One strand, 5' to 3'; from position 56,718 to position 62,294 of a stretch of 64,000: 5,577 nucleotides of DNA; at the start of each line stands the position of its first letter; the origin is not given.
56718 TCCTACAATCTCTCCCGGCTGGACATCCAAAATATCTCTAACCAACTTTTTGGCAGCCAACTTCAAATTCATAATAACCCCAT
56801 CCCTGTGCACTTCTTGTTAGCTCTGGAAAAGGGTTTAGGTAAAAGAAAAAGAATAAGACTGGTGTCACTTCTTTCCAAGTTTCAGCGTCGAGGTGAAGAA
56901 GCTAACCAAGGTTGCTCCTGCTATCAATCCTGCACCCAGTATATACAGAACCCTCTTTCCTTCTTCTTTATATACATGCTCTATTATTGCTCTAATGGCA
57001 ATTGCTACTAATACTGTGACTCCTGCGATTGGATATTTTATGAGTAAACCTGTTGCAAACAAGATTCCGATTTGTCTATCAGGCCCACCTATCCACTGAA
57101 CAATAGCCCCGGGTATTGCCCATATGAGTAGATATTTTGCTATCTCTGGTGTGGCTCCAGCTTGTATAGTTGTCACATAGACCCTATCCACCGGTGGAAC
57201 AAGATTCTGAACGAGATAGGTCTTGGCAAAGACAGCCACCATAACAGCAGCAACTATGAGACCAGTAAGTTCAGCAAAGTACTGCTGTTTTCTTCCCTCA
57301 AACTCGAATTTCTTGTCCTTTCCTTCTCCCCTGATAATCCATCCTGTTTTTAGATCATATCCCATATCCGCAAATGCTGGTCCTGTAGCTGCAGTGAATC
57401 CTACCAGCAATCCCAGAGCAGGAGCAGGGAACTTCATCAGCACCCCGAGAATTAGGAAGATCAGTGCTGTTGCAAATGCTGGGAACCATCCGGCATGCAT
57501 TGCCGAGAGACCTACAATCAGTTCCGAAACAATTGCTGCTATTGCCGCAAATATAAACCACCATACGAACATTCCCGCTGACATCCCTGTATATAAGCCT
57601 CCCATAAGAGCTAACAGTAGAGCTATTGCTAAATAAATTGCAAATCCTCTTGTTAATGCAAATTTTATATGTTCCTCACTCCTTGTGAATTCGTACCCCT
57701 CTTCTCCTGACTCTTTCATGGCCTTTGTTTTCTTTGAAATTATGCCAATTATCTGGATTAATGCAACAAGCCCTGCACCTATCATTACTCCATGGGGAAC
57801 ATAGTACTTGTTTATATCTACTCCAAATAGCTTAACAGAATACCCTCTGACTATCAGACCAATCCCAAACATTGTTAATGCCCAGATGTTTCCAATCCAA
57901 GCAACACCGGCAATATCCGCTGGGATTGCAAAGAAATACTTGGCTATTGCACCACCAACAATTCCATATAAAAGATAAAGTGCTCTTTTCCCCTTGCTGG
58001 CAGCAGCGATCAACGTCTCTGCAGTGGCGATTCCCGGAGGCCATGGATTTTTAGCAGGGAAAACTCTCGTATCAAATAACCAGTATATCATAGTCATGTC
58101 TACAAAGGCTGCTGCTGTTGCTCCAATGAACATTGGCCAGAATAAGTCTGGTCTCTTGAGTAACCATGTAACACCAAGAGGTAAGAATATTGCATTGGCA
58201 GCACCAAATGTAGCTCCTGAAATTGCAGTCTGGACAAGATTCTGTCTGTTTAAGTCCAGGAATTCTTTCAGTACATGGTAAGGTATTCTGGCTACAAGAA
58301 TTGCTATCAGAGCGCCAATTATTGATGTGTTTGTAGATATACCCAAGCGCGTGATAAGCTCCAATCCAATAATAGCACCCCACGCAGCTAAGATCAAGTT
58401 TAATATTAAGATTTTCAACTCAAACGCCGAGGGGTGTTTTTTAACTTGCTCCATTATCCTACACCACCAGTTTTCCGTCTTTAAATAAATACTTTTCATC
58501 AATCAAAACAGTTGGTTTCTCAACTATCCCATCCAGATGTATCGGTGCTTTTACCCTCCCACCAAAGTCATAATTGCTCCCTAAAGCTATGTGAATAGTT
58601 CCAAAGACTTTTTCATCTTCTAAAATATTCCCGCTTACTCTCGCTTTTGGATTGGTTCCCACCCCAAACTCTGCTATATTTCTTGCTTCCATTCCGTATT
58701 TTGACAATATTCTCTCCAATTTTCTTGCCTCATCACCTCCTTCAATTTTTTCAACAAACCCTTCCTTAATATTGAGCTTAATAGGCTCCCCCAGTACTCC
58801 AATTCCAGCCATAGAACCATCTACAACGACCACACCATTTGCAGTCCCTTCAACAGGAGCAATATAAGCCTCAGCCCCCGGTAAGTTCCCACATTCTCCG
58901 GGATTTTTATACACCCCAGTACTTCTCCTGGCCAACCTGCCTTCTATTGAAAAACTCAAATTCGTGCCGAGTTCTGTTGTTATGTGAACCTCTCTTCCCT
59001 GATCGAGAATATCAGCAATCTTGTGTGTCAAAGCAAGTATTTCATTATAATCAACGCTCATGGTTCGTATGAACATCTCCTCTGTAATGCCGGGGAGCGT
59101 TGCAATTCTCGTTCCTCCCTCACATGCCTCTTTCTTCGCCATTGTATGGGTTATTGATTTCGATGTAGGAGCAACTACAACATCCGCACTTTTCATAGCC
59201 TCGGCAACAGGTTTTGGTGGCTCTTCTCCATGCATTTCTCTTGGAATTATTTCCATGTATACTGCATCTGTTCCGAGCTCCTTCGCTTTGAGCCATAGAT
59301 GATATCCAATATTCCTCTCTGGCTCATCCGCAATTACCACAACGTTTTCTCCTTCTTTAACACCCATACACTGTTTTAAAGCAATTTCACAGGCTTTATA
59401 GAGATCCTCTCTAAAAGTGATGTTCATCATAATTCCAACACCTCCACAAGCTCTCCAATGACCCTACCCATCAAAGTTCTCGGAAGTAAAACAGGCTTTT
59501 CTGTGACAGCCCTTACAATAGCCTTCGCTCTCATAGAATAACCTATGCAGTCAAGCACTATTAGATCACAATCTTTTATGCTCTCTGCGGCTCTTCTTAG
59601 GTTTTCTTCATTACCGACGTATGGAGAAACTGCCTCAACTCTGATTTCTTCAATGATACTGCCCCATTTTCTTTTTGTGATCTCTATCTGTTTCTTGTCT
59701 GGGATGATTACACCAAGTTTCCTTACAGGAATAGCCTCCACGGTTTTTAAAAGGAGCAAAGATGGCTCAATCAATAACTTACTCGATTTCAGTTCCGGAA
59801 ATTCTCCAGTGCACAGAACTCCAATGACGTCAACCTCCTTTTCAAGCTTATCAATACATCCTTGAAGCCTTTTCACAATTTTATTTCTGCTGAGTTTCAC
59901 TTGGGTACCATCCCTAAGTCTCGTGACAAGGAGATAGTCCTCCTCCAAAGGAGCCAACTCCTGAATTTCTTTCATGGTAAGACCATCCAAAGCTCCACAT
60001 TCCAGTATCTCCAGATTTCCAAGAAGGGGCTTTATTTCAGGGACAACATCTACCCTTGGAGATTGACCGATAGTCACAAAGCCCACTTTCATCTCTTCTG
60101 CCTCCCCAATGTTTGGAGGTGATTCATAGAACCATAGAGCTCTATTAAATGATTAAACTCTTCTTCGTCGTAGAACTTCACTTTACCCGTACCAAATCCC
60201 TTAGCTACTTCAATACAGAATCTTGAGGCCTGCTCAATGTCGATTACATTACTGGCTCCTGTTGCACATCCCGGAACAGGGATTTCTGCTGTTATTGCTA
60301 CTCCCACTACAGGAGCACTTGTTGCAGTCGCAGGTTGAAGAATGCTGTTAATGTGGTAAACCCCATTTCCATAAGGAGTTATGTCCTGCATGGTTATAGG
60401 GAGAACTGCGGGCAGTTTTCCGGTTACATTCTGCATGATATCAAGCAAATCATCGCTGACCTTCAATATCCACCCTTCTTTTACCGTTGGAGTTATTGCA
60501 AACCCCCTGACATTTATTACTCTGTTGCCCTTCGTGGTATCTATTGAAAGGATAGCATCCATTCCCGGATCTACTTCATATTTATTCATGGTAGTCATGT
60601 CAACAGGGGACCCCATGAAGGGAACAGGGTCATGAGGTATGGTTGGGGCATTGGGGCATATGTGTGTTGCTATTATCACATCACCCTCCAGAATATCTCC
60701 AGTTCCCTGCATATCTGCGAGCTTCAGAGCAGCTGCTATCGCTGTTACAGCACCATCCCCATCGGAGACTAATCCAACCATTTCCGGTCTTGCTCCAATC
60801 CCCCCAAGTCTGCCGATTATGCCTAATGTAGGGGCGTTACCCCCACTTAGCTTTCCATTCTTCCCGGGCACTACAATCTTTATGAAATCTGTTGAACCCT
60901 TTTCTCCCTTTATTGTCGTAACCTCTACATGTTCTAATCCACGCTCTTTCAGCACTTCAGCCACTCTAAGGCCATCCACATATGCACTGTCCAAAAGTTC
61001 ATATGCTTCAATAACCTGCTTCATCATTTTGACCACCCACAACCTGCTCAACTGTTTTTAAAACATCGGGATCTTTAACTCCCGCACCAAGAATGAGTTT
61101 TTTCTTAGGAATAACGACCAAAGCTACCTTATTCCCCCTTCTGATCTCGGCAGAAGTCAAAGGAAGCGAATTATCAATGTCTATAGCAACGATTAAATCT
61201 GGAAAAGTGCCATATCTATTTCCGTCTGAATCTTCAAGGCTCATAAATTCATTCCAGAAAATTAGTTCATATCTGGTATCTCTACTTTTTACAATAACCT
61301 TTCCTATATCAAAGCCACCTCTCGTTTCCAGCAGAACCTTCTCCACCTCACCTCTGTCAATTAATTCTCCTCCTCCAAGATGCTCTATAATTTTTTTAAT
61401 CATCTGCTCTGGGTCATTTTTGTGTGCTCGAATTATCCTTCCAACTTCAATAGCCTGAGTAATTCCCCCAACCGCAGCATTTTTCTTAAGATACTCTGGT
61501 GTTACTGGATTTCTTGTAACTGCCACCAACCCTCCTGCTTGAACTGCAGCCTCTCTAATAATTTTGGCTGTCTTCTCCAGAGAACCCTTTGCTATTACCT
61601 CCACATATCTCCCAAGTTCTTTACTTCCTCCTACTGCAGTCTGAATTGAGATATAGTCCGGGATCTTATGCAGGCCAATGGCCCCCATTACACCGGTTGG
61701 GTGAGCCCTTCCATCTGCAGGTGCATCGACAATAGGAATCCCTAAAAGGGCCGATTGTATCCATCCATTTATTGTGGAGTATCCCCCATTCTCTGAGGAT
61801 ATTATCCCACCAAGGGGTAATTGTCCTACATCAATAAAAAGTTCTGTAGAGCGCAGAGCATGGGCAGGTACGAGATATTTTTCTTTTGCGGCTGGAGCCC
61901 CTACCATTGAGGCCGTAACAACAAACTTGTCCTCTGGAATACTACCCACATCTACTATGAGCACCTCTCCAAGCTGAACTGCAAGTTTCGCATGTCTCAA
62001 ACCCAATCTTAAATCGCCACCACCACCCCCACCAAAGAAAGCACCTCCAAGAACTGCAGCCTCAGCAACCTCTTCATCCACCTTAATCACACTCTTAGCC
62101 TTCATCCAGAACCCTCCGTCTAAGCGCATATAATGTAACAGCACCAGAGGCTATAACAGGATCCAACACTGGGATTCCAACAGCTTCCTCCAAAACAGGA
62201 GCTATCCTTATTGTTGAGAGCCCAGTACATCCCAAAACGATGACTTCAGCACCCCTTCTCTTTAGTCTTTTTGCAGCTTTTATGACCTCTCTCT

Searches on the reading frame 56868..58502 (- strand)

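Call 118: search_protein_families(library=pfam, proteins=[window:56868-58502:-], max_evalue=0.00001)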
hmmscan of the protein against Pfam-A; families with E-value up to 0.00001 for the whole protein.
window:56868-58502:- (545 aa): 1 family
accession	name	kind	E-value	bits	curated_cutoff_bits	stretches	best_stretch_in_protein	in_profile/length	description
PF03169.20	OPT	-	4.6e-23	82.2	25.8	2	232-539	288-621/623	OPT oligopeptide transporter protein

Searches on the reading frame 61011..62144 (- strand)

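Call 118: search_protein_families(library=pfam, proteins=[window:61011-62144:-], max_evalue=0.00001)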
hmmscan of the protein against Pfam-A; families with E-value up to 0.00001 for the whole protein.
window:61011-62144:- (378 aa): 2 families
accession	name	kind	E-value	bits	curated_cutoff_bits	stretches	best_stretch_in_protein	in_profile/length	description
PF20906.3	S-Me-THD_C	-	5.6e-29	101.3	27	1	192-349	6-165/190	S-Me-THD-like, C-terminal domain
PF06032.18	S-Me-THD_N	-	2.6e-18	67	27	1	31-161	7-139/158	S-Me-THD-like, N-terminal domain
